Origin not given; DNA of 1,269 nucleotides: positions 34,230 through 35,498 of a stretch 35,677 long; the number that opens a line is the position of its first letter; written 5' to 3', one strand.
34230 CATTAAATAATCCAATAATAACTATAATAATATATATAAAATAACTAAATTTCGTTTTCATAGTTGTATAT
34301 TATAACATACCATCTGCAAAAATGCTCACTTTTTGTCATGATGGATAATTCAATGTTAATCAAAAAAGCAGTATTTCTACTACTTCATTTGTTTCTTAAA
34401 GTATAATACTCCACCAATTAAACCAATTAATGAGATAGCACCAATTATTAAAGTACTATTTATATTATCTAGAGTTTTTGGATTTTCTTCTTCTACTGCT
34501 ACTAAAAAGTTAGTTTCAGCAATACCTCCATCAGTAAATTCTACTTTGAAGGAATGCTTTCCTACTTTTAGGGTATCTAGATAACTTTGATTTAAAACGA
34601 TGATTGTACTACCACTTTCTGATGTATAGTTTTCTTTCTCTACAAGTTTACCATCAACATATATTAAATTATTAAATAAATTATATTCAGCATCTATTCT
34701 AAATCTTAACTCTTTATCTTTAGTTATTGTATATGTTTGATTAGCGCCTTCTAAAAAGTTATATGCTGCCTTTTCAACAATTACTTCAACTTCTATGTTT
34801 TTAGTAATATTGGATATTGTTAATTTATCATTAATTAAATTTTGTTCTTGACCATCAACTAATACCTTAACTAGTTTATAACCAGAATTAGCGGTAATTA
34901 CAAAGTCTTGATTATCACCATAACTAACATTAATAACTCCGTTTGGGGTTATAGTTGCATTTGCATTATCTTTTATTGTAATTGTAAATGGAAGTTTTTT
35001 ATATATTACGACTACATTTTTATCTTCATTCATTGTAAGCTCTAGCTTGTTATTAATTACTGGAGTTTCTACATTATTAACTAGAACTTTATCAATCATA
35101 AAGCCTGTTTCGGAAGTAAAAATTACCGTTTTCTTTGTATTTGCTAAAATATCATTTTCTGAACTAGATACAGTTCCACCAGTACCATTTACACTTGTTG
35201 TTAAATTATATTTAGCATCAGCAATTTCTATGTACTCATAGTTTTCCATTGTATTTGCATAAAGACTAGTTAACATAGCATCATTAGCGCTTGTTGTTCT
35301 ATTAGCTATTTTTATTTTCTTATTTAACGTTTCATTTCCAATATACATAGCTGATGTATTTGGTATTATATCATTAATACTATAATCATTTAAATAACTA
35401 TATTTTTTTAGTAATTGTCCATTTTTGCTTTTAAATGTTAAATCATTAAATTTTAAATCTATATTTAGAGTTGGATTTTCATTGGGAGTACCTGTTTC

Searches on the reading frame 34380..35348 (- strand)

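Call 26: search_protein_families(library=pfam, proteins=[window:34380-35348:-], max_evalue=0.01)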
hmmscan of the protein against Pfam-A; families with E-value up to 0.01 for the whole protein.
window:34380-35348:- (322 aa): 2 families
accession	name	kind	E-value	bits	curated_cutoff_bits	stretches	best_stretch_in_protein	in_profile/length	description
PF03442.20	CBM_X2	-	3.4e-06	27.5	28.9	1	207-274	9-76/83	Carbohydrate binding domain X2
PF18998.6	Flg_new_2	-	9.4e-06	26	23.6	0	50-117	3-70/73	Divergent InlB B-repeat domain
